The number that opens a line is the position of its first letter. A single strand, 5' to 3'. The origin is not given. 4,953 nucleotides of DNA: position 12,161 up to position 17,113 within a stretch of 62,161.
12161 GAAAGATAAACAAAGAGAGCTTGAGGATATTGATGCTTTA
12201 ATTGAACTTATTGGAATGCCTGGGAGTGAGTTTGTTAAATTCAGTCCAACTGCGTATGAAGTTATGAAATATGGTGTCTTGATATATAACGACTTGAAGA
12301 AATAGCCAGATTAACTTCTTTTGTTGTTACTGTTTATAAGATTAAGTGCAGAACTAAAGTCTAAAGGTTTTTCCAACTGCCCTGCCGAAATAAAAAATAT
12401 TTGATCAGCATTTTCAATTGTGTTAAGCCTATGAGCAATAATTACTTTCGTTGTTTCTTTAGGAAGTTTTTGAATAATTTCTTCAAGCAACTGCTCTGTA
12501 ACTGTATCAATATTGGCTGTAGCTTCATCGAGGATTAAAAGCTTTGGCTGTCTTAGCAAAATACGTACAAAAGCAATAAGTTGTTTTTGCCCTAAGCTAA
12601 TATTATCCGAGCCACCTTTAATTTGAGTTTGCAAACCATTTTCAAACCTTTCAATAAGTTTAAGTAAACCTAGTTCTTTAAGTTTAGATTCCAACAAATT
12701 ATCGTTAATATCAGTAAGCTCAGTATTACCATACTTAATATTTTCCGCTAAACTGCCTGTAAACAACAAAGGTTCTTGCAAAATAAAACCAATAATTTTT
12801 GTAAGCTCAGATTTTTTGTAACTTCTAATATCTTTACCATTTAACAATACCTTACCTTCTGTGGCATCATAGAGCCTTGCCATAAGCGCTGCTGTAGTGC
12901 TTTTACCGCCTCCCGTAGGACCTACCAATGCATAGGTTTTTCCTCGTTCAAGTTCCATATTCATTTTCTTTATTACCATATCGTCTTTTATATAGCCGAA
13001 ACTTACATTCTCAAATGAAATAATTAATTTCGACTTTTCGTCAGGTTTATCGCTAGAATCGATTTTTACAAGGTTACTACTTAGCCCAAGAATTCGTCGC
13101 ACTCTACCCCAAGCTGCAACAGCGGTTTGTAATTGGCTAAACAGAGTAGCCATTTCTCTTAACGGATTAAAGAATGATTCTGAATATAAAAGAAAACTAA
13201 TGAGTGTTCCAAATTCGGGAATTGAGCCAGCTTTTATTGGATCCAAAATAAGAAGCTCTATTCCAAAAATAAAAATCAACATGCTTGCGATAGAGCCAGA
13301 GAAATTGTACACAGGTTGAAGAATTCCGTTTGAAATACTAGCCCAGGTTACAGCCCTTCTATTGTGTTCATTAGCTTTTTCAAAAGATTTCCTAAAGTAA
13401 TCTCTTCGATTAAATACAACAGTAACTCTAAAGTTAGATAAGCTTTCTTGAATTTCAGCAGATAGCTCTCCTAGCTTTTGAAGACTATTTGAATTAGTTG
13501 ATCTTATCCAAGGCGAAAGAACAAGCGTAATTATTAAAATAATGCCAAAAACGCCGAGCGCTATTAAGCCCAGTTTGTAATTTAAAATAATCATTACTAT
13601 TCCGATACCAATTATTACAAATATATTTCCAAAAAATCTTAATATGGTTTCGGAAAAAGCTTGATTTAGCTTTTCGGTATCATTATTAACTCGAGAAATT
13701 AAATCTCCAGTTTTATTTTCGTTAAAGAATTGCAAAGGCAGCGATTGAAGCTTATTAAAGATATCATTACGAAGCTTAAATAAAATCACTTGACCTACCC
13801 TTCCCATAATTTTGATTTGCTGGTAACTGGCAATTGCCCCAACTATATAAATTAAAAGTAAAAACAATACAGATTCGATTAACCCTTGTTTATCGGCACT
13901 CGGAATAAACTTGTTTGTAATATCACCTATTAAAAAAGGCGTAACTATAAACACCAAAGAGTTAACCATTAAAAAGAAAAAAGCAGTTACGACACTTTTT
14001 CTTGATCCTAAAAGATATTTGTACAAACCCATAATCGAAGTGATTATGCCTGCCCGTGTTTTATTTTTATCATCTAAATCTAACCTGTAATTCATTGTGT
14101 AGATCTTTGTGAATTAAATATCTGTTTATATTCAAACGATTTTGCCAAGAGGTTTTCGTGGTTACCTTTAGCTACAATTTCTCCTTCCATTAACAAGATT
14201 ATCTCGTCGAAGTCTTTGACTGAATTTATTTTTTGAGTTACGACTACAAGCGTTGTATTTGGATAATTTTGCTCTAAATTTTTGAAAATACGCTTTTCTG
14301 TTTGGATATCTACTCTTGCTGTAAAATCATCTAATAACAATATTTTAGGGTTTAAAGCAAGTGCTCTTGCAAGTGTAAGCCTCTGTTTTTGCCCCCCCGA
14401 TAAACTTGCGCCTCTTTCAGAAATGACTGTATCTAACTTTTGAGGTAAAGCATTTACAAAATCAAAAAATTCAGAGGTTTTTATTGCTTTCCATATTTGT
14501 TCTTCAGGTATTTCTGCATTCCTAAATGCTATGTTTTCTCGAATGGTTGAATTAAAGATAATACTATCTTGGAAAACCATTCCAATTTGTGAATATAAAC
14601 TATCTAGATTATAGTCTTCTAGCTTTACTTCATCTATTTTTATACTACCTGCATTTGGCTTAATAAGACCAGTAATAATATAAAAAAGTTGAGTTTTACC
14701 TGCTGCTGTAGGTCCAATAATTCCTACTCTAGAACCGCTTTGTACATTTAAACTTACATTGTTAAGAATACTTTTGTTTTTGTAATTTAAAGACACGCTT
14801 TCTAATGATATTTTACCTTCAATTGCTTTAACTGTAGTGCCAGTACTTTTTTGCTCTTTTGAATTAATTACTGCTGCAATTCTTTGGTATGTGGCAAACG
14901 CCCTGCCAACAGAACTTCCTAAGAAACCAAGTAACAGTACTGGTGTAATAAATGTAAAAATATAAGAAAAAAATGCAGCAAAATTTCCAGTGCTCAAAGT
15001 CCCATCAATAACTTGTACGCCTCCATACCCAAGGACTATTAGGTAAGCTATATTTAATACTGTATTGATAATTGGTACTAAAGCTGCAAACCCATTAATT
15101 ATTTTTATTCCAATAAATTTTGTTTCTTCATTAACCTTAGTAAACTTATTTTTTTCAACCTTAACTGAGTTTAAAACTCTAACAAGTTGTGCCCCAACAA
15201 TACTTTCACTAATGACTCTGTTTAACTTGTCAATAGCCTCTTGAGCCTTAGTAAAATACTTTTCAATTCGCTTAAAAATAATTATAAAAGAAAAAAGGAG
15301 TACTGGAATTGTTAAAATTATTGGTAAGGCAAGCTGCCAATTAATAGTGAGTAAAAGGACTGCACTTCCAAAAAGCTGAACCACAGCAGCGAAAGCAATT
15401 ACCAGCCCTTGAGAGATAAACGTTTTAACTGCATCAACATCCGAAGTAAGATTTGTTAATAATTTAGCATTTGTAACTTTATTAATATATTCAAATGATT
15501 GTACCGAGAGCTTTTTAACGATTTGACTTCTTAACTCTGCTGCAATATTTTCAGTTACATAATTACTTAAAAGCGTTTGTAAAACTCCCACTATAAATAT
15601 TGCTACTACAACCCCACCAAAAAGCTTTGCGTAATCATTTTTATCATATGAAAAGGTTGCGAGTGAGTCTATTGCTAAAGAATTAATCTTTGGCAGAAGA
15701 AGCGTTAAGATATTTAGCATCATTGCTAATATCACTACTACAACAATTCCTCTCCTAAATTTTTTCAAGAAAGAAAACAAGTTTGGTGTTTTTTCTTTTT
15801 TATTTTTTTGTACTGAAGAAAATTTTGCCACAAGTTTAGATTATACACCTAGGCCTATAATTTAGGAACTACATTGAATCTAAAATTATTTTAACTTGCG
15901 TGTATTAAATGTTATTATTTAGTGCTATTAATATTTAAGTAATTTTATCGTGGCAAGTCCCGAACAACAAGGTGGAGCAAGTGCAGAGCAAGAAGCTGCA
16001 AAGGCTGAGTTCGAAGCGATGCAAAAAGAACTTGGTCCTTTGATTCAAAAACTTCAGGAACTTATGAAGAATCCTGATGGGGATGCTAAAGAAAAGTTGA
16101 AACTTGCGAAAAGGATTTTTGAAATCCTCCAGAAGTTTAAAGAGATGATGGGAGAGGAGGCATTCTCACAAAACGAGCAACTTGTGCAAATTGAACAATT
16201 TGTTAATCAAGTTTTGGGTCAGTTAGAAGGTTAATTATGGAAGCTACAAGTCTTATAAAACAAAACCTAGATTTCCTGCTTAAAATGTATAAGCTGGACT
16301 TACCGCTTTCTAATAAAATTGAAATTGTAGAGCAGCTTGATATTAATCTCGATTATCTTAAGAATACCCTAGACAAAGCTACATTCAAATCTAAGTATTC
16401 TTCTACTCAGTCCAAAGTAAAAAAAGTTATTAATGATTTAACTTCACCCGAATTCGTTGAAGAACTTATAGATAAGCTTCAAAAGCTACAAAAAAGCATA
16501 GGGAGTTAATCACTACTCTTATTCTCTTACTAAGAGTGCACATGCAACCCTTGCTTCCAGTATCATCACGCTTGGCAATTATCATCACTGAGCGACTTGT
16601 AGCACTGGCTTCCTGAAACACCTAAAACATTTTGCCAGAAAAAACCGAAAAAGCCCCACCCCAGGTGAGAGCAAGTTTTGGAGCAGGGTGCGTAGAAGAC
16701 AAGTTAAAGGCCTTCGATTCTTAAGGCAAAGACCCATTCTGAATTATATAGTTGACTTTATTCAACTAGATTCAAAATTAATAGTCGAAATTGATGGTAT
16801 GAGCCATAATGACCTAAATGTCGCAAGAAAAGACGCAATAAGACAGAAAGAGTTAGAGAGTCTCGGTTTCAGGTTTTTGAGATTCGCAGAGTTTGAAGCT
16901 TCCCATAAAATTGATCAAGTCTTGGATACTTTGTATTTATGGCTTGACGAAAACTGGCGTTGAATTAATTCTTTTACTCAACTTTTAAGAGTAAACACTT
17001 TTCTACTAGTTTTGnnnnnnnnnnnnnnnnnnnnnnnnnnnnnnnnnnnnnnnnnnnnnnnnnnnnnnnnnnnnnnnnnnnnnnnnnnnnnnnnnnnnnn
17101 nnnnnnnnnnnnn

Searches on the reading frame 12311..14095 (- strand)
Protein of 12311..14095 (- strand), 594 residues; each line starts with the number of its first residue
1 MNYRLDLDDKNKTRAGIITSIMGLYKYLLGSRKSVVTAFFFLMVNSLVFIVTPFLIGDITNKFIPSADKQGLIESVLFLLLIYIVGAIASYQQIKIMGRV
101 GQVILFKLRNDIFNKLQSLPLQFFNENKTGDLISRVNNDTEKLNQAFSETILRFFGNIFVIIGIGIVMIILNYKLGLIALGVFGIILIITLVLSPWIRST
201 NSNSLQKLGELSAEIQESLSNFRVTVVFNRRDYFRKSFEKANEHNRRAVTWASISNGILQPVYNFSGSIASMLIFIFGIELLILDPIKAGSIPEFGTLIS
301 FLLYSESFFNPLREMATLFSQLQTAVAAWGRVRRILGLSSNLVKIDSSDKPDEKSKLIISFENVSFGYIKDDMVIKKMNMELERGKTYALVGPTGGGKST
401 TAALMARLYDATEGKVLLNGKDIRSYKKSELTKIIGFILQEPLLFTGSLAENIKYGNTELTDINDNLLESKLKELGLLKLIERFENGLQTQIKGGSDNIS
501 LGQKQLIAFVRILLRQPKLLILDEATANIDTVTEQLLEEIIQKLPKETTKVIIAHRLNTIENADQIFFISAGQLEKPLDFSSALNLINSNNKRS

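Call 15: search_protein_families(library=pfam, proteins=[window:12311-14095:-], max_evalue=0.001)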
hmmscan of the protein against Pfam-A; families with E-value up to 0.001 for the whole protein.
window:12311-14095:- (594 aa): 5 families
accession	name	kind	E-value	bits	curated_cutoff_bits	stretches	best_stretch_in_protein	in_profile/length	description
PF00664.28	ABC_membrane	-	1.3e-50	173.1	28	1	37-312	3-274/274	ABC transporter transmembrane region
PF00005.33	ABC_tran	-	2.4e-26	93.4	25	1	376-527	2-137/137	ABC transporter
PF02463.25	SMC_N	-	1.6e-06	28.1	40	1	400-570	95-212/220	RecF/RecN/SMC N terminal domain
PF13401.12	AAA_22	-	0.00043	21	27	0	388-541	8-105/130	AAA domain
PF00270.35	DEAD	-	0.00083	19.6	26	0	505-549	104-152/167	DEAD/DEAH box helicase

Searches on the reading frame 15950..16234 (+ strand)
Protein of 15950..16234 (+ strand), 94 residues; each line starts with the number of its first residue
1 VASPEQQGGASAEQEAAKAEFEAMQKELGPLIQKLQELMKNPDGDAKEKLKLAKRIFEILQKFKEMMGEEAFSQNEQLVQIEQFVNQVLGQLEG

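Call 15: search_protein_families(library=pfam, proteins=[window:15950-16234:+], max_evalue=0.001)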
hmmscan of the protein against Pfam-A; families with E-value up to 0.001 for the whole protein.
window:15950-16234:+ (94 aa): 1 family
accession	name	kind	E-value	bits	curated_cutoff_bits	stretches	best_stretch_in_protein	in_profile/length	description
PF07739.18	TipAS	-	0.00062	20.7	23.8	1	14-79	23-89/117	TipAS antibiotic-recognition domain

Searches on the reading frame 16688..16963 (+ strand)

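Call 15: search_protein_families(library=pfam, proteins=[window:16688-16963:+], max_evalue=0.001)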
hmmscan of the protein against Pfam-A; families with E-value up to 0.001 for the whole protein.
window:16688-16963:+ (91 aa): 2 families
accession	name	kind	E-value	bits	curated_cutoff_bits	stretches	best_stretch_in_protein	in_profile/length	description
PF04480.18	DUF559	-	1.2e-22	80.2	20.6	1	1-85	25-107/109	Protein of unknown function (DUF559)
PF18741.7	MTES_1575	-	1.3e-06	28.8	38.2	1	7-82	12-92/96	REase_MTES_1575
